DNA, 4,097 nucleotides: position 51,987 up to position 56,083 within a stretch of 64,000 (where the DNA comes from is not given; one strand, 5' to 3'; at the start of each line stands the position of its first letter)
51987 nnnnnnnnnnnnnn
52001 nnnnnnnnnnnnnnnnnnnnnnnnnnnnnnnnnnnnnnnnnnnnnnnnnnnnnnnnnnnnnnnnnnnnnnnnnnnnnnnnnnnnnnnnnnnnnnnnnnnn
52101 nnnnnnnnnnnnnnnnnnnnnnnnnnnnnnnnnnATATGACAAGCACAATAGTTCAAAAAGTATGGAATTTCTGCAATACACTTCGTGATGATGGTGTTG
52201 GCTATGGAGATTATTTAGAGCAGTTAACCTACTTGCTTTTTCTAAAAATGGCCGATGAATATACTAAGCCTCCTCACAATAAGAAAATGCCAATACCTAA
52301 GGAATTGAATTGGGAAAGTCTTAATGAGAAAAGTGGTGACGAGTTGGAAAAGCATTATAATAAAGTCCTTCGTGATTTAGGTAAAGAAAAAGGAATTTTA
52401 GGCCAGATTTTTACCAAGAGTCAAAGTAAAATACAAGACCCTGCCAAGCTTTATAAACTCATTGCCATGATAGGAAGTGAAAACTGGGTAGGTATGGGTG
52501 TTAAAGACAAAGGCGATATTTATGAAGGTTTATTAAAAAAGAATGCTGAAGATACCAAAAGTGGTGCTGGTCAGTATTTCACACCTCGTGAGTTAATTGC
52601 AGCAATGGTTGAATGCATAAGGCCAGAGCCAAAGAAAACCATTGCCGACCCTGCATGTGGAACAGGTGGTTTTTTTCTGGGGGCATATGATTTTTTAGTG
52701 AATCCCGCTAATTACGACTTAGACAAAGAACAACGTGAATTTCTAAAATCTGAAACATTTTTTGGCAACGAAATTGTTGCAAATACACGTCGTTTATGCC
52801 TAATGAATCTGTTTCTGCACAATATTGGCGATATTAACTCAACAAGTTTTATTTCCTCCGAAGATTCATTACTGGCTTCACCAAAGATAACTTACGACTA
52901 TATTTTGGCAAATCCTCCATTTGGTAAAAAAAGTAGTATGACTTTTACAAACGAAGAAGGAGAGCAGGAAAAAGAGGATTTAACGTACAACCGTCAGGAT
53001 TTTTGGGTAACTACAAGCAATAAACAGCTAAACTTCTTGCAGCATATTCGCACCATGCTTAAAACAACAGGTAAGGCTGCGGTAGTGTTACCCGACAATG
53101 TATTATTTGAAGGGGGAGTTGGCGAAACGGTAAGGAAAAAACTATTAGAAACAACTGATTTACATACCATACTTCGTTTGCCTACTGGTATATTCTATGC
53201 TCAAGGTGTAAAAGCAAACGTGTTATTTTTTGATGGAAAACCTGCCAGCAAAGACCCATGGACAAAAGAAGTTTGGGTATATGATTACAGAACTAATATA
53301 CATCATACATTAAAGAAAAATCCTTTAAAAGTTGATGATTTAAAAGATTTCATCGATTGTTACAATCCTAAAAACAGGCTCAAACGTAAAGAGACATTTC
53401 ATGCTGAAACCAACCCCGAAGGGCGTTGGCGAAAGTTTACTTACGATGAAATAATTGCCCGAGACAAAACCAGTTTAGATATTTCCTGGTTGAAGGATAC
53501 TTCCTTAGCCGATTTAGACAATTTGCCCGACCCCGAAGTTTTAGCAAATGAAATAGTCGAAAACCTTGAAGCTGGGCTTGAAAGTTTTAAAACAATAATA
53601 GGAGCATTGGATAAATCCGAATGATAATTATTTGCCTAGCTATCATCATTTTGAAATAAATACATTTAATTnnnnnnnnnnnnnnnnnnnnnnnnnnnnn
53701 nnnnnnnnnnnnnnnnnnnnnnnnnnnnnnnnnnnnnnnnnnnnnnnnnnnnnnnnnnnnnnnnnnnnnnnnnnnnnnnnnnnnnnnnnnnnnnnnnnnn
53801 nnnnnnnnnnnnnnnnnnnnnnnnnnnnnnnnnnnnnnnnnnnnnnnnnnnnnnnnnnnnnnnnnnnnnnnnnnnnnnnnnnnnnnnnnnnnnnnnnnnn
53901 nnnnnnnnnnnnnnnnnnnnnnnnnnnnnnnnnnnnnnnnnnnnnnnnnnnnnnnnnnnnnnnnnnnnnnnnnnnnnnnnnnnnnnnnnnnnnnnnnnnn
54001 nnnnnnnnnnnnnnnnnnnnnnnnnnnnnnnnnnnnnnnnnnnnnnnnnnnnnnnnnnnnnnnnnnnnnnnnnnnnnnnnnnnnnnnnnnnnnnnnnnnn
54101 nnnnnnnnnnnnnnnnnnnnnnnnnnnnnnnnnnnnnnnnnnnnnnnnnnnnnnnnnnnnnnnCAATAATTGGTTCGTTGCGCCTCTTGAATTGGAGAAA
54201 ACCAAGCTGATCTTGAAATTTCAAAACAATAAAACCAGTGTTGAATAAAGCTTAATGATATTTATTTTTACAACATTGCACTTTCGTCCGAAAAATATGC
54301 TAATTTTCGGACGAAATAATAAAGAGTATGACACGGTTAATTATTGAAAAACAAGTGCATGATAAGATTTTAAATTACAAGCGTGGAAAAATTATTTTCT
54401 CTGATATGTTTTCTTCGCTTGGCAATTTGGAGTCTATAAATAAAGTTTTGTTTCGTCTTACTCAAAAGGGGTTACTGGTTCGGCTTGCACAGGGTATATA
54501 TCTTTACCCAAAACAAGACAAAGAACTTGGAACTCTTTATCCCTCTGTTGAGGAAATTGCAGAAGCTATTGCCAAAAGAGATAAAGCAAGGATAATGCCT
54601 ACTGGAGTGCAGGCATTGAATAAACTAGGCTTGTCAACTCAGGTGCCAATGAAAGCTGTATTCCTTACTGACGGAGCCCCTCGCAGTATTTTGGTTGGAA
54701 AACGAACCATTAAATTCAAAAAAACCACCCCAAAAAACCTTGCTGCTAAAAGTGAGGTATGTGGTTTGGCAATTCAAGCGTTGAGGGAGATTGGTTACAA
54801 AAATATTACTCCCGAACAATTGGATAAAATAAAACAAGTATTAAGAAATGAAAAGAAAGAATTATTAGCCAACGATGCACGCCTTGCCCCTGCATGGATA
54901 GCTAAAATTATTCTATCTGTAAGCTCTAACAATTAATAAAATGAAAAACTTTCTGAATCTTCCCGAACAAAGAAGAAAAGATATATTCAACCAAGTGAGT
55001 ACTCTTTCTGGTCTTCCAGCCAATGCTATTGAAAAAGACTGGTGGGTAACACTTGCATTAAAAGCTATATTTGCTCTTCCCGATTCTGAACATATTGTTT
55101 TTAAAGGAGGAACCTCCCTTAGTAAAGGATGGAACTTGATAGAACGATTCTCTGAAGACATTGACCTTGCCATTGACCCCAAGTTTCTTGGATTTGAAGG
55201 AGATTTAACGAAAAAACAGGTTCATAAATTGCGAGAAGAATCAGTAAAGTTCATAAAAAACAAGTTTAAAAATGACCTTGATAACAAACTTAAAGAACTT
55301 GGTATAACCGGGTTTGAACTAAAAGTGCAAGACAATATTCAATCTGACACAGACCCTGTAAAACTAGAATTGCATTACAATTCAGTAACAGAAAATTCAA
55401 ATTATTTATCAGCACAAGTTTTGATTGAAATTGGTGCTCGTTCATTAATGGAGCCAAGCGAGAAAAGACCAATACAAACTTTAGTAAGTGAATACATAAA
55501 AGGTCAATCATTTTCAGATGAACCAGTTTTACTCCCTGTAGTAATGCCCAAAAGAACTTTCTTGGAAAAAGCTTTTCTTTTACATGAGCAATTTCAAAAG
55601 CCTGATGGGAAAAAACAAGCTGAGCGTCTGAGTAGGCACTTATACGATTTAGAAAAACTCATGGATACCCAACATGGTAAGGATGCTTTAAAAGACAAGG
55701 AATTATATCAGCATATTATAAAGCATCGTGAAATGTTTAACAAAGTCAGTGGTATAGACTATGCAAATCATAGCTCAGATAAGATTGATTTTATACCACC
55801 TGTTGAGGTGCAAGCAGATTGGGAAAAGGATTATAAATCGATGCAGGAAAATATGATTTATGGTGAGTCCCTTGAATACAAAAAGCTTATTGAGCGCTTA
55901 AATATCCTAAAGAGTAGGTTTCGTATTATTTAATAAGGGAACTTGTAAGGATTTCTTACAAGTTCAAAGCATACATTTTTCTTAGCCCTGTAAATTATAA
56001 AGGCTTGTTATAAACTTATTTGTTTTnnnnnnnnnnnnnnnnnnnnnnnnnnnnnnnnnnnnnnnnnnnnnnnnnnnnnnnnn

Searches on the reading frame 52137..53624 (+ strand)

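Call 91: search_protein_families(library=pfam, proteins=[window:52137-53624:+], max_evalue=0.0001)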
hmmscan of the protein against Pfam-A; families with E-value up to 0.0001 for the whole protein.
window:52137-53624:+ (495 aa): 4 families
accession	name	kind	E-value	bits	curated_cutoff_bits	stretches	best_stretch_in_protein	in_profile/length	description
PF02384.22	N6_Mtase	-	8.9e-69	232.6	20.4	1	126-422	7-276/311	N-6 DNA Methylase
PF12161.14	HsdM_N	-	1.7e-14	55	24.5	1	6-112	2-135/135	HsdM N-terminal domain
PF07669.17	Eco57I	-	1.3e-07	32.4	25.3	1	237-348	69-165/171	Eco57I restriction-modification methylase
PF01170.24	UPF0020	-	1.6e-06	28.4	22.3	1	153-267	16-136/197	RMKL-like, methyltransferase domain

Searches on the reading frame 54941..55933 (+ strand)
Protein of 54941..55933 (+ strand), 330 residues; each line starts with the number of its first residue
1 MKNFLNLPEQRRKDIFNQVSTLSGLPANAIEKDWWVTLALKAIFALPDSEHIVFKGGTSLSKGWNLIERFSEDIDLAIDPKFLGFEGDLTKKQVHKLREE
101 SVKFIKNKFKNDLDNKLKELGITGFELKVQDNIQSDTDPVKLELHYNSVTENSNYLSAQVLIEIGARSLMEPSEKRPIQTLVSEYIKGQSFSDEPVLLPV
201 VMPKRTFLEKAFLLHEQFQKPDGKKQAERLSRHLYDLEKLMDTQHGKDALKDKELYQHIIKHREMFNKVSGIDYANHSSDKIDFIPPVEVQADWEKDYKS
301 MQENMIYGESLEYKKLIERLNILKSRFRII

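Call 91: search_protein_families(library=pfam, proteins=[window:54941-55933:+], max_evalue=0.0001)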
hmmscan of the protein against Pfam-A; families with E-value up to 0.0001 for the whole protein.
window:54941-55933:+ (330 aa): 1 family
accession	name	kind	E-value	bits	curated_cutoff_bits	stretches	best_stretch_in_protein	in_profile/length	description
PF08843.17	AbiEii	-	1.4e-35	123.8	22.5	1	40-311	3-229/238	Nucleotidyl transferase AbiEii toxin, Type IV TA system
